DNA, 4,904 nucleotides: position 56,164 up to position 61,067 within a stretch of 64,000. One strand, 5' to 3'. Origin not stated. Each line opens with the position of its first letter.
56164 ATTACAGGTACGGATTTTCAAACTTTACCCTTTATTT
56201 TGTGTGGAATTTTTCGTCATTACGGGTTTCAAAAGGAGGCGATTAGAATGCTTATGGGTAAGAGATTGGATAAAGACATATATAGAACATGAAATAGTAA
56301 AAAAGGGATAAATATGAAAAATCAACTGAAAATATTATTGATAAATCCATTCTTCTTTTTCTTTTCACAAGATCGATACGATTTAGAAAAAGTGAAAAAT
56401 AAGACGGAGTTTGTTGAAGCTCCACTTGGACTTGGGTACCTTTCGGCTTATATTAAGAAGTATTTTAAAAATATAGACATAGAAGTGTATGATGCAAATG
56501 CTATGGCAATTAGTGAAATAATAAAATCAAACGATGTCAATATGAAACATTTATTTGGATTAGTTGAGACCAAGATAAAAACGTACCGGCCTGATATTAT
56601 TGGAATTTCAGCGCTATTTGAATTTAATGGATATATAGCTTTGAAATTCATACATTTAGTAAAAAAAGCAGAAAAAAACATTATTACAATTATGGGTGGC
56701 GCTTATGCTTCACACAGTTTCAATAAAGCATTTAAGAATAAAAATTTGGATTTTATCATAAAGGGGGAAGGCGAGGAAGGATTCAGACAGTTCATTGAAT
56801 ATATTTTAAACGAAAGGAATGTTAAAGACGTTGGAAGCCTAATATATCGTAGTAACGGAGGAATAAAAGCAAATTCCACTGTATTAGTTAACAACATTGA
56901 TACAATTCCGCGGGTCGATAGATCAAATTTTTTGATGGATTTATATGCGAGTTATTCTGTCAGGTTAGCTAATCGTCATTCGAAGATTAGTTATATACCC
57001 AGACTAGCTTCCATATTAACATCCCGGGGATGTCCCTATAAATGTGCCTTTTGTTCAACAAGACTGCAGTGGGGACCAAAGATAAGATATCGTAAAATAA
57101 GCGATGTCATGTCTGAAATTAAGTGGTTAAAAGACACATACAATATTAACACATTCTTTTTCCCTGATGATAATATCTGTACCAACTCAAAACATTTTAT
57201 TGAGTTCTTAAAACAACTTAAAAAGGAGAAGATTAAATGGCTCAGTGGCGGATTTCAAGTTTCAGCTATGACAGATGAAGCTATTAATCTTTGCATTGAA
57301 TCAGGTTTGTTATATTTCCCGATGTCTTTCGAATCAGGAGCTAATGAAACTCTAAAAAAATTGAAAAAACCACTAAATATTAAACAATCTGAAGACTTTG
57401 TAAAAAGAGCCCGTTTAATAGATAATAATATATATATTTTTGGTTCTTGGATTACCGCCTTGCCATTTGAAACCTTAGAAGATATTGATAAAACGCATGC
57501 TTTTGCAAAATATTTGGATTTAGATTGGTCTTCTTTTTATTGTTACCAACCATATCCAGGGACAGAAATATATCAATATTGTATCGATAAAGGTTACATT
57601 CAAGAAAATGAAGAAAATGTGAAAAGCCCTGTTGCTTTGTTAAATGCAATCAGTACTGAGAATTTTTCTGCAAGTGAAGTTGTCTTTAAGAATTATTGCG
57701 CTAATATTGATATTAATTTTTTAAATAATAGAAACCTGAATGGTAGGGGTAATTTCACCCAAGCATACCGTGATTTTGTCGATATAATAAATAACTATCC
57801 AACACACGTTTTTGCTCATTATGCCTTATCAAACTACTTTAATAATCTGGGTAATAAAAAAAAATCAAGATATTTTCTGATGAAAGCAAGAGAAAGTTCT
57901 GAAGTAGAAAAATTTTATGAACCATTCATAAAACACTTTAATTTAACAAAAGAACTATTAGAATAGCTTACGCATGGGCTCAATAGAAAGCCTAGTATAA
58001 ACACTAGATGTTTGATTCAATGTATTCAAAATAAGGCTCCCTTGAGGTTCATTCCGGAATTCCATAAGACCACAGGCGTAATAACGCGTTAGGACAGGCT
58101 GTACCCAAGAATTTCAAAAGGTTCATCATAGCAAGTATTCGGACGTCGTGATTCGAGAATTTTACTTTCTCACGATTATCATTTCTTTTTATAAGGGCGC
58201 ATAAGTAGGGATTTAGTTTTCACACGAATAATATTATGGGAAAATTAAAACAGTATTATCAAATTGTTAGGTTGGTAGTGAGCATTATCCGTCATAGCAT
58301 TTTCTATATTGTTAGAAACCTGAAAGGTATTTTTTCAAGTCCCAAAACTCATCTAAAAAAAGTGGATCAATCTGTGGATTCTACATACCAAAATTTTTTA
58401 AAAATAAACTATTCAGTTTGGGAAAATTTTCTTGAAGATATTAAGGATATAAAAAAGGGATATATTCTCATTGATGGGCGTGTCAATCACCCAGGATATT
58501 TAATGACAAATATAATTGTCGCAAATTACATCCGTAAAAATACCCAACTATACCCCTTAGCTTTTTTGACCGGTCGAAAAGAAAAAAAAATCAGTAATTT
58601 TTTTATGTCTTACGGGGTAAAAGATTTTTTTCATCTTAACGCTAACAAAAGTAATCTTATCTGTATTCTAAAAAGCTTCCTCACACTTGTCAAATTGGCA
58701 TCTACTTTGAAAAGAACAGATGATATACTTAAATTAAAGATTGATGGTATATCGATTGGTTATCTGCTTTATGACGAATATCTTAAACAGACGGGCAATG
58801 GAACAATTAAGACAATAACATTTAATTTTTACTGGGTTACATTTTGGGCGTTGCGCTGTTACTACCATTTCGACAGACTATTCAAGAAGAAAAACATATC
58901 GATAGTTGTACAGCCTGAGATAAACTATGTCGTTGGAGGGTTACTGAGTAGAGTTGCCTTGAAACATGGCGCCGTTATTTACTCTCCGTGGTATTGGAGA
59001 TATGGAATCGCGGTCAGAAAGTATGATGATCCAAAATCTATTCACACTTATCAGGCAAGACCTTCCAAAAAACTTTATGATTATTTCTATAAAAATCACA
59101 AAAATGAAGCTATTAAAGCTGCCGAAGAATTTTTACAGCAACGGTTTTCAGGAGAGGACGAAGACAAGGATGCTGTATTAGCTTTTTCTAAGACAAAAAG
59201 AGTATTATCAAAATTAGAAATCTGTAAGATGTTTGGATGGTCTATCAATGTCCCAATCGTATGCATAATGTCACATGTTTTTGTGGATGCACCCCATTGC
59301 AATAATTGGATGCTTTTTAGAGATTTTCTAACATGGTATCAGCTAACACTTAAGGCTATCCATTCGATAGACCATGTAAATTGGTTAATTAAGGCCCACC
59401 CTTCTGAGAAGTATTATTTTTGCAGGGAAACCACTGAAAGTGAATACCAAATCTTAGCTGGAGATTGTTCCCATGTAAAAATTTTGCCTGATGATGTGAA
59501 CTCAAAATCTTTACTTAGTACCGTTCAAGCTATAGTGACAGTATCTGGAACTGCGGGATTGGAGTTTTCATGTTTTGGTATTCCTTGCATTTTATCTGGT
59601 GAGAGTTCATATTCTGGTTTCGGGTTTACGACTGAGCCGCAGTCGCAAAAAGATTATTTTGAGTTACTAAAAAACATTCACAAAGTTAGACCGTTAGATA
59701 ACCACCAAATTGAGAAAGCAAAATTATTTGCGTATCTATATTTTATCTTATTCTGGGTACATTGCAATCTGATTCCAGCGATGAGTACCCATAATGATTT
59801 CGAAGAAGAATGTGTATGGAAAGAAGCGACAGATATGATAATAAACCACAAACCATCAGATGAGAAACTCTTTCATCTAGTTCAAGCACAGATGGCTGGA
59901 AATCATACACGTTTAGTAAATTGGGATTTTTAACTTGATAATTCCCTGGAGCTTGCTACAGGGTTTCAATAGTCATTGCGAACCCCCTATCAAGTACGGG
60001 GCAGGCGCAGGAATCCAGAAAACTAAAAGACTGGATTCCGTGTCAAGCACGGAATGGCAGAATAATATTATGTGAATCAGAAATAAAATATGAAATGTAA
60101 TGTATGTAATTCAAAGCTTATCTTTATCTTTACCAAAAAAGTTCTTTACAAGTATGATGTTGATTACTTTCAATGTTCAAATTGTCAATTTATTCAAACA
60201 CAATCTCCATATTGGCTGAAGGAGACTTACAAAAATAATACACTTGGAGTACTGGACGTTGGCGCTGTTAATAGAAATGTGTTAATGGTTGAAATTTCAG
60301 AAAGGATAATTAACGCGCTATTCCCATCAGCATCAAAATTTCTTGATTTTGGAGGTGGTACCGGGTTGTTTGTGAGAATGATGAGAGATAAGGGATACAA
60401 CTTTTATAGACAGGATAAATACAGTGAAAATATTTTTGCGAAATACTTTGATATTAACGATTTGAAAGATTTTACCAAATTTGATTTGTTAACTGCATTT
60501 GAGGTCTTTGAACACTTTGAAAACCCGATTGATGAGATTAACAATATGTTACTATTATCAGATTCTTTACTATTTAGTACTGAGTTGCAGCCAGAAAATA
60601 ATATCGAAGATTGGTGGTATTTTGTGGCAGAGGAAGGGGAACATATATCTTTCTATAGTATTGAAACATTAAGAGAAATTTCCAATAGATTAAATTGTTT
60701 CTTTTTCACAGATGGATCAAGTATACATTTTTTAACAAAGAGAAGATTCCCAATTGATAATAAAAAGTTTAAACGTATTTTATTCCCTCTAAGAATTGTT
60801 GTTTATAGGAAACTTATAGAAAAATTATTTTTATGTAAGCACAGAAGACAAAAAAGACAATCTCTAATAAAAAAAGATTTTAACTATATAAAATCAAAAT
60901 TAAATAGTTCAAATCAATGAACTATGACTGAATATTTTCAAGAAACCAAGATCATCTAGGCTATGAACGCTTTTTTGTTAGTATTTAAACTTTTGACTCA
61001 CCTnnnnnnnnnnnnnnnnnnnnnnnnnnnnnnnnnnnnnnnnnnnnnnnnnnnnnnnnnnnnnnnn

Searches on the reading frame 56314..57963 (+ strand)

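Call 73: search_protein_families(library=pfam, proteins=[window:56314-57963:+], max_evalue=0.0001)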
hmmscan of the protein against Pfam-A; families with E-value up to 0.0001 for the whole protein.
window:56314-57963:+ (550 aa): 2 families
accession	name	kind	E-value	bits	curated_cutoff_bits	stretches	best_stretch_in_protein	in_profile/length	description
PF04055.27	Radical_SAM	-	2.2e-14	54.4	29.5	1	235-397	2-165/166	Radical SAM superfamily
PF02310.24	B12-binding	-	1e-11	45.2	32.1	1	30-160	7-120/121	B12 binding domain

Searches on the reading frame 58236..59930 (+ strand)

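Call 73: search_protein_families(library=pfam, proteins=[window:58236-59930:+], max_evalue=0.0001)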
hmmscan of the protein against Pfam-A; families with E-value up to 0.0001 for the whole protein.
window:58236-59930:+ (565 aa): 1 family
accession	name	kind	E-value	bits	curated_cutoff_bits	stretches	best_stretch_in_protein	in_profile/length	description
PF05159.20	Capsule_synth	-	3.9e-07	30.3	20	1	378-470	185-277/310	Capsule polysaccharide biosynthesis protein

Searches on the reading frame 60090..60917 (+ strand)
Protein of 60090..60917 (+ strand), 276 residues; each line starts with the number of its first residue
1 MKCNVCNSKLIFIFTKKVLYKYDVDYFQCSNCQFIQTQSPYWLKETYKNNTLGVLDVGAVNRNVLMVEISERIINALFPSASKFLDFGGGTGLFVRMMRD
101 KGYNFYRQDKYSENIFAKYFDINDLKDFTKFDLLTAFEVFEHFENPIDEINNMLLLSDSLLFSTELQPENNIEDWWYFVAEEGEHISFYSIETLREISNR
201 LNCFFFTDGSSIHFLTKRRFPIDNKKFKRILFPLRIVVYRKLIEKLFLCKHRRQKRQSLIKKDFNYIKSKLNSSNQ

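Call 85: search_protein_families(library=pfam, proteins=[window:60090-60917:+], max_evalue=0.001)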
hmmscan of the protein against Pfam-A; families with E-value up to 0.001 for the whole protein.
window:60090-60917:+ (276 aa): 2 families
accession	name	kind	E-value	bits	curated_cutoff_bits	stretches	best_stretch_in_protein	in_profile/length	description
PF13489.12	Methyltransf_23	-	1.9e-18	67.2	27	1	74-201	13-157/164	Methyltransferase domain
PF08242.18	Methyltransf_12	-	0.00082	20.5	30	0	107-153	25-88/98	Methyltransferase domain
